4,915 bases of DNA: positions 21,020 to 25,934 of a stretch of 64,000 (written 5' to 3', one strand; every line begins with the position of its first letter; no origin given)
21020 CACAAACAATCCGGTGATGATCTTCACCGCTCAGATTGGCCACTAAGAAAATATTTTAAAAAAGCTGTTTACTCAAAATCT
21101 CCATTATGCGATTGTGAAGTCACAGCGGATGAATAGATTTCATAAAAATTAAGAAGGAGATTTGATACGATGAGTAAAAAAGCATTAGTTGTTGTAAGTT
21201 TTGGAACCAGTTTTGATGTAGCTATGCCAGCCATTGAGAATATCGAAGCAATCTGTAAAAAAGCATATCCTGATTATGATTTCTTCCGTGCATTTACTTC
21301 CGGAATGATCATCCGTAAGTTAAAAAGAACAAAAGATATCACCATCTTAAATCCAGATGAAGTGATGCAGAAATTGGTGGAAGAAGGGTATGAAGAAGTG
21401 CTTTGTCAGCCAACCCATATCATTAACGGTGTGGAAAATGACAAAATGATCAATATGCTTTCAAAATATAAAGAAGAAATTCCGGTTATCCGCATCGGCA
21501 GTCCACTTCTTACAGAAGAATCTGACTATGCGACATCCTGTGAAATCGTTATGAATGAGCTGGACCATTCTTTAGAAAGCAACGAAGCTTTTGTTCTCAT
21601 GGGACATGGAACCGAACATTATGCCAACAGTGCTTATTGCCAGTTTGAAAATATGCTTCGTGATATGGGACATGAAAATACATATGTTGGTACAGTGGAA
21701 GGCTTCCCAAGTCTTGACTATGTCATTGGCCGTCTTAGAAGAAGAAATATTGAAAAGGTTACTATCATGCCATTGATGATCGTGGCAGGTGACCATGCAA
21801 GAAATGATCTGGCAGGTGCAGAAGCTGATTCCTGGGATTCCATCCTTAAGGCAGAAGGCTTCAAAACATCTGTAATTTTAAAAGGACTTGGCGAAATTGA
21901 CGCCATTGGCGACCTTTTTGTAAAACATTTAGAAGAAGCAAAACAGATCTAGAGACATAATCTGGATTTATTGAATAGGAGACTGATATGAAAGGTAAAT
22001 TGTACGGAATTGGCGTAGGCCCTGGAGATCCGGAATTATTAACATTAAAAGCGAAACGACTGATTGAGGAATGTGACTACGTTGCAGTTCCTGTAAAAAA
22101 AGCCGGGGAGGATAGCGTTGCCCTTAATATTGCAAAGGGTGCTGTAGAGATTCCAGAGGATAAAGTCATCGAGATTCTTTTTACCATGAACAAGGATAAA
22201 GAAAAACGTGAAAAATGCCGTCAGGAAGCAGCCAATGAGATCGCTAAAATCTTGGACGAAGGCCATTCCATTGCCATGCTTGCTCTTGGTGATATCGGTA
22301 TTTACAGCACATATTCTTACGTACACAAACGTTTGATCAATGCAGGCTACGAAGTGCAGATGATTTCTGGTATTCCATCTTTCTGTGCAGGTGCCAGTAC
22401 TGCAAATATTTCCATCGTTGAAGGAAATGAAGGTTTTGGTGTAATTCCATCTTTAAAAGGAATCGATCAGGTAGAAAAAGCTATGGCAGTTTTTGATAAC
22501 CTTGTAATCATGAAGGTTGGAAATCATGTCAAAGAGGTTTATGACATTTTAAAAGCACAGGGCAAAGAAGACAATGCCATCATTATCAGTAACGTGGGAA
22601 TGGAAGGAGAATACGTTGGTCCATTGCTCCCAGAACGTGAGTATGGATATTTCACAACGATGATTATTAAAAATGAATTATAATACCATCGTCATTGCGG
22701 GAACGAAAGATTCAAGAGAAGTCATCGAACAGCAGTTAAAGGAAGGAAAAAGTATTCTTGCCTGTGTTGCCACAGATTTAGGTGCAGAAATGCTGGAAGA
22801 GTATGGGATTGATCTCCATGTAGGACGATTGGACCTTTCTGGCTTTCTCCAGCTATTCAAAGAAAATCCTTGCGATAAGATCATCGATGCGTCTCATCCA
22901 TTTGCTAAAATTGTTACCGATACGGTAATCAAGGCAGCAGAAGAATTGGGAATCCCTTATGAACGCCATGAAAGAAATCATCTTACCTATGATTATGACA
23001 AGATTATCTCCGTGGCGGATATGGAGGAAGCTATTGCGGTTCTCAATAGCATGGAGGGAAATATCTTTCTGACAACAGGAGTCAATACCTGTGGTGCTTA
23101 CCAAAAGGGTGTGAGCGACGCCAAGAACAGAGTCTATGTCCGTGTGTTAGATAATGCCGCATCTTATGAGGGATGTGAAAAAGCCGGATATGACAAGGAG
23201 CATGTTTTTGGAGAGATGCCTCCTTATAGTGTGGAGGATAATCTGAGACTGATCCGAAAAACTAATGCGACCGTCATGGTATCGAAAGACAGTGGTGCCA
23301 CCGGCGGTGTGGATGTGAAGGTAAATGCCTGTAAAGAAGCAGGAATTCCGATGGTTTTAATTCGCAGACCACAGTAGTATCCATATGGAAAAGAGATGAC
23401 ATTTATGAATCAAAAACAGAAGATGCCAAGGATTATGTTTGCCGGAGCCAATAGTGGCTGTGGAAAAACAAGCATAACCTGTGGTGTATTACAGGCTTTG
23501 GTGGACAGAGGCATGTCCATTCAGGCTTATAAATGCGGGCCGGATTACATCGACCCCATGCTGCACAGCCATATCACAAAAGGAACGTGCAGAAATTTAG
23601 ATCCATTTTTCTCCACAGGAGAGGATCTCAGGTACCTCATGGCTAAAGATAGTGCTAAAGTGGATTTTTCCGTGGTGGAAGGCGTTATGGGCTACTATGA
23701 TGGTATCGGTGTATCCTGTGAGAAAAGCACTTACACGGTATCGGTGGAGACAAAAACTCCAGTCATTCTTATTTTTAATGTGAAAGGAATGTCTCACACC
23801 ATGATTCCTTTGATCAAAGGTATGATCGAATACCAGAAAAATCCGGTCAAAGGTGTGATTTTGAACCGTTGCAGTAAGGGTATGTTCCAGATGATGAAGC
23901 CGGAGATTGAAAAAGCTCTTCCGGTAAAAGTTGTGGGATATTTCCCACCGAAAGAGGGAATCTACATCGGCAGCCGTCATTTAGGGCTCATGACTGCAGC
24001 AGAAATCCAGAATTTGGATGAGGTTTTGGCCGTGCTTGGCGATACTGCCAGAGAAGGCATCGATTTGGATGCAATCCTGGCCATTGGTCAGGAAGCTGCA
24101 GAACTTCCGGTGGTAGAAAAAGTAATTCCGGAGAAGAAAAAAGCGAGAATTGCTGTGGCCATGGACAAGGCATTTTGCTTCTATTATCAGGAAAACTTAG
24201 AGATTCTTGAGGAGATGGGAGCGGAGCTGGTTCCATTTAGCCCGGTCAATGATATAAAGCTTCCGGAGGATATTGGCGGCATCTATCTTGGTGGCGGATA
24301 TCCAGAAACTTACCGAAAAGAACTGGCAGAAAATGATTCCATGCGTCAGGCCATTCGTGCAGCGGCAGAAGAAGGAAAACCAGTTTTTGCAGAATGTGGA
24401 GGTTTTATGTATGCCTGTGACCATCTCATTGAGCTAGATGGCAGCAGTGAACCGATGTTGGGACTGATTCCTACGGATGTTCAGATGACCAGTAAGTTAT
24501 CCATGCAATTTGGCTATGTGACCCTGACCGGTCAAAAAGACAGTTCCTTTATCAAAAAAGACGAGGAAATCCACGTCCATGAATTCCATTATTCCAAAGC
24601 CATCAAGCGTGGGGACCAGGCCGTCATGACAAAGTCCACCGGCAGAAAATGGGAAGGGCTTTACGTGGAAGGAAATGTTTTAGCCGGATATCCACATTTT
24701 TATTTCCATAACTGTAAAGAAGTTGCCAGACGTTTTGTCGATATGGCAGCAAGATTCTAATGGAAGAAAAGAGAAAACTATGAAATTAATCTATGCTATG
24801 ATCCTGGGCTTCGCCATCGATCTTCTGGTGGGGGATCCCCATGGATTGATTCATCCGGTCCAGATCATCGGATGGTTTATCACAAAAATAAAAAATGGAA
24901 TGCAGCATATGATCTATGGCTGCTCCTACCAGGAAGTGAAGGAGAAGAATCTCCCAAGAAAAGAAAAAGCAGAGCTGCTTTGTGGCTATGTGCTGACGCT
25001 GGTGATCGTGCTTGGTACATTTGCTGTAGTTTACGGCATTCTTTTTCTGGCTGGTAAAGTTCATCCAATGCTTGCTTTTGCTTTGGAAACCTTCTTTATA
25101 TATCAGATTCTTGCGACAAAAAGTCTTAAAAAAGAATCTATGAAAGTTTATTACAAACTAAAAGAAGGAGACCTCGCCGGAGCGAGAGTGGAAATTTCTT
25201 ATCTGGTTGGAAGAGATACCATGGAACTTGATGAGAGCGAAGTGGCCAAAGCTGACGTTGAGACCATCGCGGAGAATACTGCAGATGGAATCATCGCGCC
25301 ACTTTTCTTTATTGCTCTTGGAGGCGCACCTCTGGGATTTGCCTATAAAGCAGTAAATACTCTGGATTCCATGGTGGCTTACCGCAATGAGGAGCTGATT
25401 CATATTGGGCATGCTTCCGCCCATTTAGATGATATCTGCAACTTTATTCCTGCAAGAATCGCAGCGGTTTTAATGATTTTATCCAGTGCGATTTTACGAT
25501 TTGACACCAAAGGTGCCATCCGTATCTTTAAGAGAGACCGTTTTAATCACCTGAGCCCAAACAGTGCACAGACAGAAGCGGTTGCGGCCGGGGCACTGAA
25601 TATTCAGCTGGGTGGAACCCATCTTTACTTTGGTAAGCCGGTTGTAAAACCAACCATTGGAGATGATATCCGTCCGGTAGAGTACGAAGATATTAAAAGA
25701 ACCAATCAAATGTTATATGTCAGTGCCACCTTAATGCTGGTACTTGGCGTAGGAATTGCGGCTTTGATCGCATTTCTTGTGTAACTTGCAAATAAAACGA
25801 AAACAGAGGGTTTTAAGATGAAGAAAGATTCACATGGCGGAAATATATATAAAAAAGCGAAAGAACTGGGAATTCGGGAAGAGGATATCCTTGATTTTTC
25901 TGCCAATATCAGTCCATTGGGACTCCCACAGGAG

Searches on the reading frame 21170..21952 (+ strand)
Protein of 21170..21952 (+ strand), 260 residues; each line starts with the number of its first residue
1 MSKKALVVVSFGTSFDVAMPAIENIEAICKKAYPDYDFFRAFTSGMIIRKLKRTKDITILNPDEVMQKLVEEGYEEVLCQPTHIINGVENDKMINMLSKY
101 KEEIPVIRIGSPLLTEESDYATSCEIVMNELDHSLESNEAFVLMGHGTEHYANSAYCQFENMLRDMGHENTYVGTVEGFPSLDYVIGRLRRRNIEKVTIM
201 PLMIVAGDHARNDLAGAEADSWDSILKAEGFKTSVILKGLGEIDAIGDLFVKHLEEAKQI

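Call 78: search_protein_families(library=pfam, proteins=[window:21170-21952:+], max_evalue=0.000001)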
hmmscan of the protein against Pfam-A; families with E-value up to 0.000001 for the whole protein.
window:21170-21952:+ (260 aa): 2 families
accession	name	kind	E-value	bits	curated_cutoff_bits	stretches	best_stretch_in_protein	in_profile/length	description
PF06180.16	CbiK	-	3.3e-83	279.5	26.2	1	4-257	1-260/262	Cobalt chelatase (CbiK)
PF01903.22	CbiX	-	1.3e-08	35.5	22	0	146-216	1-74/106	CbiX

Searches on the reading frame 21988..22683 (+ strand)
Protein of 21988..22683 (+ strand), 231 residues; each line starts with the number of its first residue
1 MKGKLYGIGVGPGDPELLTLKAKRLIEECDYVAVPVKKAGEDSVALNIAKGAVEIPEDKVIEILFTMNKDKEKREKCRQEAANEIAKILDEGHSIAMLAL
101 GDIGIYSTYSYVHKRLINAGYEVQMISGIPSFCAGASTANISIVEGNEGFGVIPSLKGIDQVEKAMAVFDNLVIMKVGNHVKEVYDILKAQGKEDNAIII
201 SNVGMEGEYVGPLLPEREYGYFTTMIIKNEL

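Call 78: search_protein_families(library=pfam, proteins=[window:21988-22683:+], max_evalue=0.000001)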
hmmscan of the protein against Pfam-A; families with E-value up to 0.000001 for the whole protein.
window:21988-22683:+ (231 aa): 1 family
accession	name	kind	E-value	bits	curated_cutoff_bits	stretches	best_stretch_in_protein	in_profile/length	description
PF00590.25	TP_methylase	-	6.9e-42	144.2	27.8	1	4-210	1-203/212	Tetrapyrrole (Corrin/Porphyrin) Methylases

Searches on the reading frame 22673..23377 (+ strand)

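Call 78: search_protein_families(library=pfam, proteins=[window:22673-23377:+], max_evalue=0.000001)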
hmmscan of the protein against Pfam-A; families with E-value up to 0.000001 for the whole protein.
window:22673-23377:+ (234 aa): 1 family
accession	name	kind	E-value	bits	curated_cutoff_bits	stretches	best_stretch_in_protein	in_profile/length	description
PF02571.20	CbiJ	-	3.9e-62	210.3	28.6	1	6-233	3-218/234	Precorrin-6x reductase CbiJ/CobK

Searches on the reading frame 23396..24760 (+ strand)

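Call 78: search_protein_families(library=pfam, proteins=[window:23396-24760:+], max_evalue=0.000001)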
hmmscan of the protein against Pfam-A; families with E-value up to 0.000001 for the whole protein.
window:23396-24760:+ (454 aa): 3 families
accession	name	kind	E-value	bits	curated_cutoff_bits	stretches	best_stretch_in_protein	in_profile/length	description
PF07685.20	GATase_3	-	4.1e-39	134.7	27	1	251-439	1-193/196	CobB/CobQ-like glutamine amidotransferase domain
PF01656.29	CbiA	-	6.7e-11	42.7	25.4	1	13-187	1-113/125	CobQ/CobB/MinD/ParA nucleotide binding domain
PF13500.12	AAA_26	-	5.2e-09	36.7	27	0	86-187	96-192/198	AAA domain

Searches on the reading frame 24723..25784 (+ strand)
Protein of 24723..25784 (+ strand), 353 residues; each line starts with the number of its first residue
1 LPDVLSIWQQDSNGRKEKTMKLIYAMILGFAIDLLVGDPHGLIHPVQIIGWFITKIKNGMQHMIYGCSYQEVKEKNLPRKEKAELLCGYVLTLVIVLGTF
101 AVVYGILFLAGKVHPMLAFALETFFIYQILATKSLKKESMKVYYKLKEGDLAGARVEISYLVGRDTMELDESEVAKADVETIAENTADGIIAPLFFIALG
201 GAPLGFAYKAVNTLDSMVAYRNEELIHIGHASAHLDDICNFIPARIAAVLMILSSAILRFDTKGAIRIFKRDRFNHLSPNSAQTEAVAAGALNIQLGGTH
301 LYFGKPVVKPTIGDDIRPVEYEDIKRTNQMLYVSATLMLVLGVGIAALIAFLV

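Call 78: search_protein_families(library=pfam, proteins=[window:24723-25784:+], max_evalue=0.000001)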
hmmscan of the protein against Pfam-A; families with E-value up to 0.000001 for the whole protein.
window:24723-25784:+ (353 aa): 1 family
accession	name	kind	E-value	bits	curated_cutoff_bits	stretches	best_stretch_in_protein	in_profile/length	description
PF03186.18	CobD_Cbib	-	8.8e-98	327.5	34.4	1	26-330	1-281/282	CobD/Cbib protein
